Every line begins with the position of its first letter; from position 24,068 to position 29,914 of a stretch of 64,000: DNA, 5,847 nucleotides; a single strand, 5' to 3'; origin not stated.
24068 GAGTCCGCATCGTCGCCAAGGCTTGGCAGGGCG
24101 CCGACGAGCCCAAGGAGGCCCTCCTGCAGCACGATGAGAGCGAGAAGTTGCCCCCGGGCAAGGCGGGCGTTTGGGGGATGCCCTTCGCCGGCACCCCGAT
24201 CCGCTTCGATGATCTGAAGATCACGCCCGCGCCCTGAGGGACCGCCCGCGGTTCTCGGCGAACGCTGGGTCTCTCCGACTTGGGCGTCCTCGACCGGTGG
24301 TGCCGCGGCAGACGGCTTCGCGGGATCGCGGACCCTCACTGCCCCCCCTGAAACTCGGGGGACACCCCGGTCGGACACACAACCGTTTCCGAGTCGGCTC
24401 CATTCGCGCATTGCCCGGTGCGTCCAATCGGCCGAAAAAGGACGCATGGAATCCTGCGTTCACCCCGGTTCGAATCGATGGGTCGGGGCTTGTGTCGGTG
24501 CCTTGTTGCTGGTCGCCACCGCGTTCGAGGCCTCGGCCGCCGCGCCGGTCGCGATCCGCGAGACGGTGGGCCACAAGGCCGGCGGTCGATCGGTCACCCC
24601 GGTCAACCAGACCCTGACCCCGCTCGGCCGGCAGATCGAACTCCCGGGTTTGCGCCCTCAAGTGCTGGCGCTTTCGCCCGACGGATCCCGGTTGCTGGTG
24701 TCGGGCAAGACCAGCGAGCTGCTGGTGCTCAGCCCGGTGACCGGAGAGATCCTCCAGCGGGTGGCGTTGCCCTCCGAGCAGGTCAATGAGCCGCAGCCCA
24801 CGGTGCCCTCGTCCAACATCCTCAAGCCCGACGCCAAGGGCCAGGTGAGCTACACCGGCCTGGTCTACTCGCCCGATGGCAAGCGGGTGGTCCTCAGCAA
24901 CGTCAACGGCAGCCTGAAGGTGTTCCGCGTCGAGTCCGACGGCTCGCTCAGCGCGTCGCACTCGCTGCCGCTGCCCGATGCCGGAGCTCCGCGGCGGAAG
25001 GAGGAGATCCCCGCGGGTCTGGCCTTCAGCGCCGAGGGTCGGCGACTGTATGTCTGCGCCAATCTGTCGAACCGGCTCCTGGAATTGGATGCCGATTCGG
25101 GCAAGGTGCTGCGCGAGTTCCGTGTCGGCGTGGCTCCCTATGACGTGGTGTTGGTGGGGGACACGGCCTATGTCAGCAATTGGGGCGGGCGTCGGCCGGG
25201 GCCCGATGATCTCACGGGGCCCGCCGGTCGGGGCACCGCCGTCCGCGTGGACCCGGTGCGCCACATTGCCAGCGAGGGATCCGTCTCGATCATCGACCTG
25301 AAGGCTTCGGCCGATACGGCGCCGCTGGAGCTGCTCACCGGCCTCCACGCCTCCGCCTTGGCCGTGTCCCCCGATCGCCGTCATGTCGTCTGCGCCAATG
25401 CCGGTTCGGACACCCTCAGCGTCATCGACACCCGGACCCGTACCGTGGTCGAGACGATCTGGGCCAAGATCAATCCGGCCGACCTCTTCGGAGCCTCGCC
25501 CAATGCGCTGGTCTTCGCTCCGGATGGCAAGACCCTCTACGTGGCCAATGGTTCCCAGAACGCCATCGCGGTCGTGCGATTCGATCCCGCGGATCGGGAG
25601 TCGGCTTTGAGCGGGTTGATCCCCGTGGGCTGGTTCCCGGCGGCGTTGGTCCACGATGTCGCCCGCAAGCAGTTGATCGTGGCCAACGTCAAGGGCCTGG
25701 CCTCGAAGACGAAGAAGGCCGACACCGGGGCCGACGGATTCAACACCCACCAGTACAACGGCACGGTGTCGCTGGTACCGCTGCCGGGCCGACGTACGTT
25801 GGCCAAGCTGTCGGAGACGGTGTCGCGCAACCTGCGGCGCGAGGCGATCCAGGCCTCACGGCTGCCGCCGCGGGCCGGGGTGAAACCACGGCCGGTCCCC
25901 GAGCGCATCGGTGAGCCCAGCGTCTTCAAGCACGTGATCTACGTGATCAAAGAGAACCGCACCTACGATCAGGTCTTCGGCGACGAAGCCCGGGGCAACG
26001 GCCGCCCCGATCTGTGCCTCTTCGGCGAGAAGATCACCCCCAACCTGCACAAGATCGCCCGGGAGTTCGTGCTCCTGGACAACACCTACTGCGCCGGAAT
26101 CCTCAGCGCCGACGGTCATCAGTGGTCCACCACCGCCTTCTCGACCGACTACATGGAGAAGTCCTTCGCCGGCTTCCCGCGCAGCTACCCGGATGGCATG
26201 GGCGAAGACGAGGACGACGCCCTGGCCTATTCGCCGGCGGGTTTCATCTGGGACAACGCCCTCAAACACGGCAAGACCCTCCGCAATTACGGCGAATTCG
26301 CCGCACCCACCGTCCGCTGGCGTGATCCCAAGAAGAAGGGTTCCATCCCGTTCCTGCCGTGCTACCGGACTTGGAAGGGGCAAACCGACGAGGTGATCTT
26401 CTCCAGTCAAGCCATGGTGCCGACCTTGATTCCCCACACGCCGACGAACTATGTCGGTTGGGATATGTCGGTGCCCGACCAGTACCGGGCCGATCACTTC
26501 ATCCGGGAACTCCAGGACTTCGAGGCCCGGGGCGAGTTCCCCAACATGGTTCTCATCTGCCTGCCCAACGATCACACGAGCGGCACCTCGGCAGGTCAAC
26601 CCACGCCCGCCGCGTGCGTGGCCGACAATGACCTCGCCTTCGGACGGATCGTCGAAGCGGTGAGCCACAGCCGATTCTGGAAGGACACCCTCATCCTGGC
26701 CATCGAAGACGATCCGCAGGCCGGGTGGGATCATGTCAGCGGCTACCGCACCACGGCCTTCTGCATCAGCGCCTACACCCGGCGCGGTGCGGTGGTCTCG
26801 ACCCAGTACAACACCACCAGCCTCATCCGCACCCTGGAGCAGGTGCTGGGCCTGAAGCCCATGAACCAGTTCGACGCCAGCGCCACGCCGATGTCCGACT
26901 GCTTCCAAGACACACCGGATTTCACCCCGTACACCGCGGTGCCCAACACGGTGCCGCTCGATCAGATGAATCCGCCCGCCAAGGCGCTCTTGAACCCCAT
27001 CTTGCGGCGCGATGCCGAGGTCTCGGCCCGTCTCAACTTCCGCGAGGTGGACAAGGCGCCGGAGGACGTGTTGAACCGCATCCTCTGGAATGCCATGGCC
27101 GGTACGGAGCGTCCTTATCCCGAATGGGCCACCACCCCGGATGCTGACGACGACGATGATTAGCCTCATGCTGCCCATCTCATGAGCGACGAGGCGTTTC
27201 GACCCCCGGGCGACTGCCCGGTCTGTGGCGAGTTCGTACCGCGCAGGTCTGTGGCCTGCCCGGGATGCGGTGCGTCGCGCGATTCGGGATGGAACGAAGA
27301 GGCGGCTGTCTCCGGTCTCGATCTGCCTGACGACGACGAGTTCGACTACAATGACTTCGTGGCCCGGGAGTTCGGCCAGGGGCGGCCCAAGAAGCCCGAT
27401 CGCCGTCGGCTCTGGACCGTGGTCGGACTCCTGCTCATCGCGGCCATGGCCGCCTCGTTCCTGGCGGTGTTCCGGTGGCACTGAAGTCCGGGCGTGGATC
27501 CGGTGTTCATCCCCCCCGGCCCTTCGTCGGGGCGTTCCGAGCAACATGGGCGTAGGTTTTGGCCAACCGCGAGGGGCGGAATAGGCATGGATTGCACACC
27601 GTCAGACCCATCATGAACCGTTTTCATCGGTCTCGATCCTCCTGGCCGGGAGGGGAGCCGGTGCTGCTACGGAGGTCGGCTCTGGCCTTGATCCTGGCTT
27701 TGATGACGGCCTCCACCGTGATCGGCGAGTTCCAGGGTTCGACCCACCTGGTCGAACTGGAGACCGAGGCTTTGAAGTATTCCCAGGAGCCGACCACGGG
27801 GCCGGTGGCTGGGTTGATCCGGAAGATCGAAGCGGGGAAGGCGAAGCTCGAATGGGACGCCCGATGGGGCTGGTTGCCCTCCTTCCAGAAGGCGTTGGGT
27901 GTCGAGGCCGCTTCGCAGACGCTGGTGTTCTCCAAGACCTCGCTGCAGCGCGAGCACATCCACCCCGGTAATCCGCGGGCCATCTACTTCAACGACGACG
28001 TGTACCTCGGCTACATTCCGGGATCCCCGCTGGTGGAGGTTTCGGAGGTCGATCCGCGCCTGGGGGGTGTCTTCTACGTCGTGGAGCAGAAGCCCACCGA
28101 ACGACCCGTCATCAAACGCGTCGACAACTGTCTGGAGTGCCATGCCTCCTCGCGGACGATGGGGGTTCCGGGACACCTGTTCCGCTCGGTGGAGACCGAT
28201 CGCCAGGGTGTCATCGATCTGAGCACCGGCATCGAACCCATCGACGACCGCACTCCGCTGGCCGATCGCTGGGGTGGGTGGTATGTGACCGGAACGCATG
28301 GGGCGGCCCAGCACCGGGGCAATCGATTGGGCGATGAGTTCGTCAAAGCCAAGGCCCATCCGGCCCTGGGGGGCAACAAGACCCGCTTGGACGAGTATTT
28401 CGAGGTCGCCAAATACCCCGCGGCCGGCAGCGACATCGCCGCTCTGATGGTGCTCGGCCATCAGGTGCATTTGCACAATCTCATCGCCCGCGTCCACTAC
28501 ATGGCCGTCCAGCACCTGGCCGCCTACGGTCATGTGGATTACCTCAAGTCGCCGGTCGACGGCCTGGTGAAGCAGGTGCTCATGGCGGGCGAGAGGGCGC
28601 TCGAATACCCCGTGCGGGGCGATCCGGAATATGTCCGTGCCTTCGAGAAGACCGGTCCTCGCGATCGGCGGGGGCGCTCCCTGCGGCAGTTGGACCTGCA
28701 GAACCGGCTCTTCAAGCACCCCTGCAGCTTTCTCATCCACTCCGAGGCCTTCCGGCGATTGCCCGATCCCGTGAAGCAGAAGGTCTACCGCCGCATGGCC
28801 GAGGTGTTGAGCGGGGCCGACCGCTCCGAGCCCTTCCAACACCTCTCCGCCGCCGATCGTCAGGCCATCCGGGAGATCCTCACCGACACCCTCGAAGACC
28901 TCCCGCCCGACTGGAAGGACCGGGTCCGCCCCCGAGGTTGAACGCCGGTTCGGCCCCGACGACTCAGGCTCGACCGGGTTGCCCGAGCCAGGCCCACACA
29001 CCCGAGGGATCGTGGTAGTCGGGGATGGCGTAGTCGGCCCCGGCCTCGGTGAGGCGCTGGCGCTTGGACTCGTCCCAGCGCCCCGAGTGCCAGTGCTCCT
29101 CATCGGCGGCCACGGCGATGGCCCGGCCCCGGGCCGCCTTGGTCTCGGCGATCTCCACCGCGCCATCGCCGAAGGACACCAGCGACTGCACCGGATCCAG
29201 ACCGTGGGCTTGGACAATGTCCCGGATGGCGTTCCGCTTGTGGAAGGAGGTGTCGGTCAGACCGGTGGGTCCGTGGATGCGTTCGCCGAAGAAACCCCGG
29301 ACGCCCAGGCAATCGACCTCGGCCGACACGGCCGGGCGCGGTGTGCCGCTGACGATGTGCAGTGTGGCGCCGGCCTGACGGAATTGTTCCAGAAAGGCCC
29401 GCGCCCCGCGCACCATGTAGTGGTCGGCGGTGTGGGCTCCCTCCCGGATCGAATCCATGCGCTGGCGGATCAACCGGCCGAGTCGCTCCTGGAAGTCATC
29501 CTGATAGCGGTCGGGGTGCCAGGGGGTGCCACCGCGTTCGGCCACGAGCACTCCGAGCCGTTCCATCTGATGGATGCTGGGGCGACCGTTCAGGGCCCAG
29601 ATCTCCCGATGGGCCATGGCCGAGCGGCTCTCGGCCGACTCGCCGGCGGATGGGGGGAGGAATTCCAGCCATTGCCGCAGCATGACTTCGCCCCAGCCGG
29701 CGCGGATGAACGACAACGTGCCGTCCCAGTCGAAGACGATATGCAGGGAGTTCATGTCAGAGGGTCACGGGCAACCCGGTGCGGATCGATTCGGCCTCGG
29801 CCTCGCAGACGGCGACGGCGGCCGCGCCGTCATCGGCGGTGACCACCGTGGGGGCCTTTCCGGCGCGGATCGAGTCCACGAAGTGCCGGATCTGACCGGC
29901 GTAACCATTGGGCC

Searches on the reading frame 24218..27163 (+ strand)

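Call 10: search_protein_families(library=pfam, proteins=[window:24218-27163:+], max_evalue=0.001)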
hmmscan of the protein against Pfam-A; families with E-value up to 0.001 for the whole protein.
window:24218-27163:+ (981 aa): 8 families
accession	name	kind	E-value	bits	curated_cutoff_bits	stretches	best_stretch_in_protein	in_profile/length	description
PF04185.19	Phosphoesterase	-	1.6e-11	44.4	23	1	602-879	102-355/356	Phosphoesterase family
PF10282.15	Lactonase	-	1.6e-11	44.4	21.7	1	374-459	241-324/344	Lactonase, 7-bladed beta-propeller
PF21783.3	YNCE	-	1.4e-10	41.5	27.1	1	354-460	50-146/339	YNCE-like beta-propeller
PF25174.1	Beta-prop_THOC3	-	1.2e-06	28.1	305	1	352-454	67-157/272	THOC3 beta-propeller domain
PF08450.18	SGL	-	5.7e-06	26.5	26.3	0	427-460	135-168/246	SMP-30/Gluconolactonase/LRE-like region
PF23393.2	Beta-prop_WDR90_POC16_2nd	-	9.3e-06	25.5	60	0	199-277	68-142/291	WDR90/POC16, second beta-propeller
PF12894.13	ANAPC4_WD40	-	0.00029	21.5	22.9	0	207-242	36-71/91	Anaphase-promoting complex subunit 4 WD40 domain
PF13360.13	PQQ_2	-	0.00054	20.1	27.6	0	153-195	31-70/233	Outer membrane protein assembly factor BamB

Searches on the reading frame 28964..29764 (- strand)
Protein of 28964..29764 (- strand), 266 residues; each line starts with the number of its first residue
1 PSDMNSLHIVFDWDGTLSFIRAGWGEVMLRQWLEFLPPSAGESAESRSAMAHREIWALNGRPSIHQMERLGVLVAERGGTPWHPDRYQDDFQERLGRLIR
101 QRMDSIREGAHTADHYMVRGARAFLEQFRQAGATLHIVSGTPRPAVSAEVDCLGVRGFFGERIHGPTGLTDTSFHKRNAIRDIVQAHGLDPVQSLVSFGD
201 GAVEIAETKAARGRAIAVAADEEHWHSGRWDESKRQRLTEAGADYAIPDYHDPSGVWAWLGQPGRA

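Call 10: search_protein_families(library=pfam, proteins=[window:28964-29764:-], max_evalue=0.001)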
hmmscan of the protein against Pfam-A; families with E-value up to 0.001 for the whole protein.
window:28964-29764:- (266 aa): 3 families
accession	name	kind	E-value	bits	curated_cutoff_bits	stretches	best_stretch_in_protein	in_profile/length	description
PF12710.13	HAD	-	1.7e-08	35.6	27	1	9-201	1-181/189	haloacid dehalogenase-like hydrolase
PF00702.32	Hydrolase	-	1.7e-06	29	26.4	1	9-206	4-185/191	haloacid dehalogenase-like hydrolase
PF13419.12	HAD_2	-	0.00031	21.4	23.8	1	9-218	1-178/178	Haloacid dehalogenase-like hydrolase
